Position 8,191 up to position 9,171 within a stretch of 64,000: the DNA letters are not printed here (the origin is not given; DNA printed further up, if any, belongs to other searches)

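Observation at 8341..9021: Antibiotic-NTase-like nucleotidyltransferase inserted between rpsG and fusA in the str operon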

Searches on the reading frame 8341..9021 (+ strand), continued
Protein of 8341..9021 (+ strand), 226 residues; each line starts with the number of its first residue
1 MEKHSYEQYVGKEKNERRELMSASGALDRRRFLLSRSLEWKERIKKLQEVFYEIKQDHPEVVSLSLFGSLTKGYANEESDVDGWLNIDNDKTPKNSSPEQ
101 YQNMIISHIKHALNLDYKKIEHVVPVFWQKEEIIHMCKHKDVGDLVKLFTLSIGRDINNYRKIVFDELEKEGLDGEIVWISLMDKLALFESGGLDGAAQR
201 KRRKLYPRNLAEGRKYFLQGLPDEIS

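Call 21: search_protein_families(library=pfam, proteins=[P0079, P0082, P0088, P0113, P0120, P0094, P0124, P0025, P0149, P0083], max_evalue=0.01)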
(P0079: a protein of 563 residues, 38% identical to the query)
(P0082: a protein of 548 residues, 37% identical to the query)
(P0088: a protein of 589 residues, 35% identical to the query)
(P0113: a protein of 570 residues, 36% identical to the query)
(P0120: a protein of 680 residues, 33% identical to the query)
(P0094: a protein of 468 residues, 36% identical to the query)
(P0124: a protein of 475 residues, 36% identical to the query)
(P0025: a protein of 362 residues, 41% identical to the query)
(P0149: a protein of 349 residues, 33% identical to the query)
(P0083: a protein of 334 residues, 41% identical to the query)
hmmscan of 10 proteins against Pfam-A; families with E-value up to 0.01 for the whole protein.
P0079 (563 aa): 2 families
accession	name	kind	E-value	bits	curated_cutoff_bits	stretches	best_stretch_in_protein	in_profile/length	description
PF18765.7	Polbeta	-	0.0006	20.4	26.9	1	341-369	9-37/93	Polymerase beta, Nucleotidyltransferase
PF01909.29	NTP_transf_2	-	0.0019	19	21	1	343-372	13-41/93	Nucleotidyltransferase domain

P0082 (548 aa): 2 families
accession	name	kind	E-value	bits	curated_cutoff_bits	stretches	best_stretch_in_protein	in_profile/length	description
PF13328.12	HD_4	-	0.00096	19.3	27.2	1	116-163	37-83/156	HD domain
PF01909.29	NTP_transf_2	-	0.0071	17.2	21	0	335-378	1-42/93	Nucleotidyltransferase domain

P0088 (589 aa): 1 family
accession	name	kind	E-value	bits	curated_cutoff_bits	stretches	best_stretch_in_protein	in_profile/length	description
PF18958.6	DUF5700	-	0.0002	21.3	25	1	433-542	129-226/283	Putative zinc dependent peptidase (DUF5700)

P0113 (570 aa): 3 families
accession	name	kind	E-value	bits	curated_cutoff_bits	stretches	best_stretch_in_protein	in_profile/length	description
PF01909.29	NTP_transf_2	-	2.6e-09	37.8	21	1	45-109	1-47/93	Nucleotidyltransferase domain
PF18765.7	Polbeta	-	2e-08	34.7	26.9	1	50-100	4-54/93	Polymerase beta, Nucleotidyltransferase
PF22600.2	MTPAP-like_central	-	6.4e-06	26.7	27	1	34-107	15-86/139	Poly(A) RNA polymerase, mitochondrial-like, central palm domain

P0120 (680 aa): 2 families
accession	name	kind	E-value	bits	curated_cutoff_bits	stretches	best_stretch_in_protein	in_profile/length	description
PF01909.29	NTP_transf_2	-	0.0002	22.1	21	1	426-468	2-43/93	Nucleotidyltransferase domain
PF18765.7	Polbeta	-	0.00036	21.1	26.9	1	429-468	3-42/93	Polymerase beta, Nucleotidyltransferase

P0094 (468 aa): 2 families
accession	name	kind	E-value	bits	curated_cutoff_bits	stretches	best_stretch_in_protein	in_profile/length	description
PF01909.29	NTP_transf_2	-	4.7e-06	27.3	21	1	238-305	3-47/93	Nucleotidyltransferase domain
PF18765.7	Polbeta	-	2.7e-05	24.7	26.9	1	244-279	7-42/93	Polymerase beta, Nucleotidyltransferase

P0124 (475 aa): 3 families
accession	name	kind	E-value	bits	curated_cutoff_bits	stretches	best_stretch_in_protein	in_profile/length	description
PF18765.7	Polbeta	-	1e-06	29.3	26.9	1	266-302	4-40/93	Polymerase beta, Nucleotidyltransferase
PF01909.29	NTP_transf_2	-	2.8e-05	24.8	21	1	263-304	3-43/93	Nucleotidyltransferase domain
PF12633.13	Adenyl_cycl_N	-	0.00053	20.4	27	1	261-311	77-128/199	Adenylate cyclase NT domain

P0025 (362 aa): 3 families
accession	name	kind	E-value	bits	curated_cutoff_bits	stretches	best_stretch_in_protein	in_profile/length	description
PF18765.7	Polbeta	-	1.7e-06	28.6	26.9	1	158-219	9-63/93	Polymerase beta, Nucleotidyltransferase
PF01909.29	NTP_transf_2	-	2.1e-05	25.2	21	1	150-225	3-63/93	Nucleotidyltransferase domain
PF22600.2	MTPAP-like_central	-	0.00022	21.7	27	1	134-195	12-72/139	Poly(A) RNA polymerase, mitochondrial-like, central palm domain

P0149 (349 aa): 4 families
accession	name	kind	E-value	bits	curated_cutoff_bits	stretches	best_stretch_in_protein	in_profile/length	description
PF01909.29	NTP_transf_2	-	2.3e-08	34.7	21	1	109-182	2-77/93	Nucleotidyltransferase domain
PF18765.7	Polbeta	-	2.8e-06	27.8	26.9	1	115-165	6-55/93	Polymerase beta, Nucleotidyltransferase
PF22600.2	MTPAP-like_central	-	0.0052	17.3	27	1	102-180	20-91/139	Poly(A) RNA polymerase, mitochondrial-like, central palm domain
PF22014.2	DUF6932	-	0.0066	17.3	27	0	97-164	29-91/142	Family of unknown function (DUF6932)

P0083 (334 aa): 2 families
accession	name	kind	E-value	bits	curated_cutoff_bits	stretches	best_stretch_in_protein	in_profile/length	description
PF01909.29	NTP_transf_2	-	9.3e-06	26.4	21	1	107-168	1-47/93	Nucleotidyltransferase domain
PF18765.7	Polbeta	-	0.00025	21.6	26.9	1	112-150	4-42/93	Polymerase beta, Nucleotidyltransferase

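Call 22: find_related_loci(query=A2, collection=genome_contigs, flank=4000)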
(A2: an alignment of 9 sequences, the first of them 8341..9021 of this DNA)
Query A2 (226 aa) in genome_contigs; peptide patterns used: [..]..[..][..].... (x = any residue, [..] = any of these).
27 stretches matched a pattern; 16 encode a relative of the query (tblastn E <= 1e-3); 16 distinct loci.
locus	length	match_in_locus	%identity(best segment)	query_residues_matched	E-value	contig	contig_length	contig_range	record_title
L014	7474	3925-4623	55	1-226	3e-79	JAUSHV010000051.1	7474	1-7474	MAG: bacterium isolate E14_metabat.bin.207_sub E14_k141_1080063, whole genome shotgun sequence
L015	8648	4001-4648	44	6-218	3e-54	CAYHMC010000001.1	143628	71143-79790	MAG TPA_asm: uncultured Candidatus Saccharibacteria bacterium isolate ERP119705_co13_620 genome assembly, contig: NODE_1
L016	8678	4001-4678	44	6-219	1e-53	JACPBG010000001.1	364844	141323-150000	MAG: Candidatus Sungiibacteriota bacterium isolate NC_groundwater_251_Ag_S-0.2um_45_46 S5_GD2017_2_S2_scaffold_61, whole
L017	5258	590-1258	44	1-222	8e-53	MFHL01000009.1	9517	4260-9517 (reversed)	MAG: Candidatus Giovannonibacteria bacterium RIFCSPHIGHO2_02_FULL_44_11 rifcsphigho2_02_scaffold_15802, whole genome sho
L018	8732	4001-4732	40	3-218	2e-50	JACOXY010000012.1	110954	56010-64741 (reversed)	MAG: Candidatus Liptonbacteria bacterium isolate NC_groundwater_165_Ag_S-0.1um_43_15 S4_GD2017_2_S1_scaffold_227, whole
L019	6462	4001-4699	38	6-223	3e-44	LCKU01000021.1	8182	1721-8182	MAG: Parcubacteria group bacterium GW2011_GWA2_45_30 UX07_C0021, whole genome shotgun sequence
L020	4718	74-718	35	9-220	2e-33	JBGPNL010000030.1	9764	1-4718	MAG: Candidatus Paceibacteria bacterium isolate OBJ_0618_7090110_215 k141_5494693_length_9764_cov_11.0000, whole genome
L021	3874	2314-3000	32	8-226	1e-29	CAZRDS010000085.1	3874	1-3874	MAG TPA_asm: uncultured Gammaproteobacteria bacterium isolate SRP170004_co1_234 genome assembly, contig: NODE_39715_leng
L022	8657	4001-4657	32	11-222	2e-28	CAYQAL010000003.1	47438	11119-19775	MAG TPA_asm: uncultured Gammaproteobacteria bacterium isolate SRP278252_co1_769 genome assembly, contig: NODE_994_length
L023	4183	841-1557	35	5-219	7e-28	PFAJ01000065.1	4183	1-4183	MAG: Candidatus Doudnabacteria bacterium CG10_big_fil_rev_8_21_14_0_10_41_10 CG10_8_21_14_0.10_scaffold_25704_c, whole g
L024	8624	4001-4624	30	27-222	5e-24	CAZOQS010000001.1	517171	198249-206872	MAG TPA_asm: uncultured Gammaproteobacteria bacterium isolate SRP296810_co1_165 genome assembly, contig: NODE_3_length_5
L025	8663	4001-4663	30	12-222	8e-23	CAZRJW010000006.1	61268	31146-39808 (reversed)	MAG TPA_asm: uncultured Gammaproteobacteria bacterium isolate SRP285395_co1_374 genome assembly, contig: NODE_577_length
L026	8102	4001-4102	47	61-94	9e-5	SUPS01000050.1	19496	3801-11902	MAG: Candidatus Helarchaeota ASGARD archaeon Hel_GB_A NODE_2936_length_19496_cov_12.6012, whole genome shotgun sequence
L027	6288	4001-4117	46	45-82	8e-5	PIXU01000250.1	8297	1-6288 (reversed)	MAG: Methanophagales archaeon isolate WYZ-LMO13 WYZ-LMO13_contig344393, whole genome shotgun sequence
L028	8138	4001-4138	43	34-82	1e-4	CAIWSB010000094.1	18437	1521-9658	uncultured Candidatus Woesearchaeota archaeon isolate AlinenSediments_bin-3794 genome assembly, contig: bin-3794:094/116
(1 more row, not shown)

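Call 25: predict_structure(alignment_id=A1)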
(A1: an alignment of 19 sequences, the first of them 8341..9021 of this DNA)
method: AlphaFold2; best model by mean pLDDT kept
length: 226 residues; sequences in the alignment: 19
mean_pLDDT: 88.9   pTM: 0.85
mean pLDDT of the five models: 88.9, 88.8, 88.4, 87.9, 86.6
residues with pLDDT >= 90: 144; 70-90: 64; 50-70: 10; < 50: 8
segments of 3 or more residues with pLDDT < 50: 221-226
pLDDT, mean of each block of 10 residues (from residue 1): 66 84 83 76 90 96 93 75 96 95 96 90 96 98 96 94 98 98 96 88 94 89 36
secondary structure, 60 per line:
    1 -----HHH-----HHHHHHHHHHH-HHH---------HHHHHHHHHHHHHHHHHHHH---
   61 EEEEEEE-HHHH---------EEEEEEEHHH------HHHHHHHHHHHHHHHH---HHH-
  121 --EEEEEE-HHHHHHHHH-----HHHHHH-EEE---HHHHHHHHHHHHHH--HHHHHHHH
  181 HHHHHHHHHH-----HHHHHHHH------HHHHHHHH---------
elements in order: H14-24 H38-57 E61-67 H69-72 E82-88 H98-113 E123-128 H130-138 H144-149 E151-153 H157-170 H173-190 H196-203 H210-217

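Call 28: fold_search(model_id=the predicted structure, library=pdb)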
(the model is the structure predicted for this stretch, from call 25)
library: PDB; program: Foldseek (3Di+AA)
matches with E <= 10: 524; with E <= 0.001: 0
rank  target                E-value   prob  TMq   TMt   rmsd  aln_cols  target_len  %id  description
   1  6u7b_A                5.5e-03  0.95  0.26  0.20  13.5       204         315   14  Structure of E. coli MS115-1 CdnC:HORMA-deltaN complex (released 2019-12-25)
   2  5w0n_C                7.6e-03  0.92  0.28  0.20  13.9       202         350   16  Structure of human TUT7 catalytic module (CM) in complex with UMPNPP and U2 RNA (released 2017-06-28)
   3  7ae2_B                8.9e-03  1.00  0.25  0.38   6.9       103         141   21  Crystal structure of HEPN(H107A-Y109F) toxin in complex with MNT antitoxin (released 2020-12-30)
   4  9dbj_B                9.9e-03  0.80  0.24  0.25  15.4       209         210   13  Structure of Hailong HalB R164A mutant with non-hydrolyzable dATP (released 2025-05-07)
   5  7ae9_G                1.3e-02  1.00  0.34  0.48   8.2       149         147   16  Crystal structure of mono-AMPylated HEPN(R46E) toxin in complex with MNT antitoxin (released 2020-12-30)
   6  6p80                  1.7e-02  0.80  0.26  0.20  14.0       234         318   14  Structure of E. coli MS115-1 CdnC + ATP (released 2019-12-25)
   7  7ae9_H                1.9e-02  0.92  0.24  0.37  12.6       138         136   18  Crystal structure of mono-AMPylated HEPN(R46E) toxin in complex with MNT antitoxin (released 2020-12-30)
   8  9dbh_A                1.9e-02  0.66  0.24  0.25  15.0       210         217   15  Structure of Hailong HalB in complex with oligodeoxyadenylate (released 2025-05-07)
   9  6sxj                  2.0e-02  0.77  0.28  0.26  13.9       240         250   15  Crystal structure of spectinomycin adenyltransferase AAD(9) from Enterococcus faecialis (released 2020-04-15)
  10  7ae9_F                2.7e-02  0.89  0.26  0.39   9.3       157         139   14  Crystal structure of mono-AMPylated HEPN(R46E) toxin in complex with MNT antitoxin (released 2020-12-30)
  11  5w0n_A                2.7e-02  0.82  0.28  0.19  13.7       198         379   15  Structure of human TUT7 catalytic module (CM) in complex with UMPNPP and U2 RNA (released 2017-06-28)
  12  5w0m_B                2.9e-02  0.75  0.27  0.19  14.4       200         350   16  Structure of human TUT7 catalytic module (CM) in complex with U5 RNA (released 2017-06-28)
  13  3hj1_B                3.0e-02  0.35  0.24  0.17  16.2       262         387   16  Minor Editosome-Associated TUTase 1 with bound UTP (released 2010-05-12)
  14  9dbj_F                3.2e-02  0.54  0.24  0.24  15.0       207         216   14  Structure of Hailong HalB R164A mutant with non-hydrolyzable dATP (released 2025-05-07)
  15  9dbj_E                3.6e-02  0.60  0.25  0.26  14.9       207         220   16  Structure of Hailong HalB R164A mutant with non-hydrolyzable dATP (released 2025-05-07)
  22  3jyy_A                6.4e-02  0.80  0.32  0.28  15.2       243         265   10  SeMet LinB complexed with PPi (released 2009-11-03)
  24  7uy4_B                6.7e-02  0.63  0.31  0.28  13.9       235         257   15  Aminoglycoside-modifying enzyme ANT-3,9 in complex with spectinomycin and AMP-PNP (released 2023-05-10)
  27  5luh_A                9.3e-02  0.69  0.33  0.29  14.2       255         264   13  AadA E87Q in complex with ATP, calcium and streptomycin (released 2018-01-17)
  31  6un8_A                1.2e-01  0.47  0.31  0.28  11.2       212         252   14  Wild type ANT bound to neomycin (released 2020-05-06)
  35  1kny_A                1.4e-01  0.38  0.29  0.27  11.3       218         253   12  KANAMYCIN NUCLEOTIDYLTRANSFERASE (released 1996-08-17)
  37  3jyy_B                1.7e-01  0.57  0.31  0.28  15.2       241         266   12  SeMet LinB complexed with PPi (released 2009-11-03)
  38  5luh_B                1.7e-01  0.51  0.31  0.27  14.4       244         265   13  AadA E87Q in complex with ATP, calcium and streptomycin (released 2018-01-17)
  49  6un8_B                2.4e-01  0.33  0.29  0.27  10.8       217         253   12  Wild type ANT bound to neomycin (released 2020-05-06)
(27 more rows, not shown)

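Call 35: search_solved_structures(query=A1, max_evalue=10, show_alignments=2)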
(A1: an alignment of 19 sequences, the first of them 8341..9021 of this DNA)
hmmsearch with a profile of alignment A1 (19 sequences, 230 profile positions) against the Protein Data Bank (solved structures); distinct sequences matched with E-value up to 10: 32.
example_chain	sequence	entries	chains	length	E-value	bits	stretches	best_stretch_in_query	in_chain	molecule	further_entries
9w4r_A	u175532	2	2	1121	5.5e-05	26.2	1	54-123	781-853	Terminal uridylyltransferase 4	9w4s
8ost_A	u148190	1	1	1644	0.00013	24.9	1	54-122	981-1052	Terminal uridylyltransferase 4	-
5yep_A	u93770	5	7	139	0.00066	22.7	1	50-174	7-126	Toxin-antitoxin system antidote Mnt family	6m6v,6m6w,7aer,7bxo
4ebj_A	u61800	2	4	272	0.0056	19.6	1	48-95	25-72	Aminoglycoside nucleotidyltransferase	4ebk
3nku_A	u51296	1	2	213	0.006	19.5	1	50-100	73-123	DrrA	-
2rff_A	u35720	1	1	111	0.0076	19.2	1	46-90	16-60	Putative nucleotidyltransferase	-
6yx5_B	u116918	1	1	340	0.0098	18.8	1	50-100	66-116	Multifunctional virulence effector protein DrrA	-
9xbd_E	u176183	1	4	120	0.012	18.6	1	45-112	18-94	Nucleotidyltransferase domain-containing protein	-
7ae2_B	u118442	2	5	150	0.014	18.3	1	46-135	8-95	MNT ANTITOXIN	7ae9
1wot_A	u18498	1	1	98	0.02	17.8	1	50-95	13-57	PUTATIVE MINIMAL NUCLEOTIDYLTRANSFERASE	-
3jyy_A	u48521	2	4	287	0.023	17.6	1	47-99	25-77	Lincosamide nucleotidyltransferase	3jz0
7xs4_A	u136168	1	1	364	0.028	17.3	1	56-126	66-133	UTP:RNA uridylyltransferase 1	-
6l3f_A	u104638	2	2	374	0.03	17.2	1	56-126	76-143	UTP:RNA uridylyltransferase 1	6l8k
5jnb_A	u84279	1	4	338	0.056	16.3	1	65-124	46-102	Poly(A) RNA polymerase gld-2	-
4zrl_A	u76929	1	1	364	0.067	16.1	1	65-124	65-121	Poly(A) RNA polymerase gld-2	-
7uy4_A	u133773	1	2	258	0.071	16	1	49-97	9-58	Aminoglycoside (3'') (9) adenylyltransferase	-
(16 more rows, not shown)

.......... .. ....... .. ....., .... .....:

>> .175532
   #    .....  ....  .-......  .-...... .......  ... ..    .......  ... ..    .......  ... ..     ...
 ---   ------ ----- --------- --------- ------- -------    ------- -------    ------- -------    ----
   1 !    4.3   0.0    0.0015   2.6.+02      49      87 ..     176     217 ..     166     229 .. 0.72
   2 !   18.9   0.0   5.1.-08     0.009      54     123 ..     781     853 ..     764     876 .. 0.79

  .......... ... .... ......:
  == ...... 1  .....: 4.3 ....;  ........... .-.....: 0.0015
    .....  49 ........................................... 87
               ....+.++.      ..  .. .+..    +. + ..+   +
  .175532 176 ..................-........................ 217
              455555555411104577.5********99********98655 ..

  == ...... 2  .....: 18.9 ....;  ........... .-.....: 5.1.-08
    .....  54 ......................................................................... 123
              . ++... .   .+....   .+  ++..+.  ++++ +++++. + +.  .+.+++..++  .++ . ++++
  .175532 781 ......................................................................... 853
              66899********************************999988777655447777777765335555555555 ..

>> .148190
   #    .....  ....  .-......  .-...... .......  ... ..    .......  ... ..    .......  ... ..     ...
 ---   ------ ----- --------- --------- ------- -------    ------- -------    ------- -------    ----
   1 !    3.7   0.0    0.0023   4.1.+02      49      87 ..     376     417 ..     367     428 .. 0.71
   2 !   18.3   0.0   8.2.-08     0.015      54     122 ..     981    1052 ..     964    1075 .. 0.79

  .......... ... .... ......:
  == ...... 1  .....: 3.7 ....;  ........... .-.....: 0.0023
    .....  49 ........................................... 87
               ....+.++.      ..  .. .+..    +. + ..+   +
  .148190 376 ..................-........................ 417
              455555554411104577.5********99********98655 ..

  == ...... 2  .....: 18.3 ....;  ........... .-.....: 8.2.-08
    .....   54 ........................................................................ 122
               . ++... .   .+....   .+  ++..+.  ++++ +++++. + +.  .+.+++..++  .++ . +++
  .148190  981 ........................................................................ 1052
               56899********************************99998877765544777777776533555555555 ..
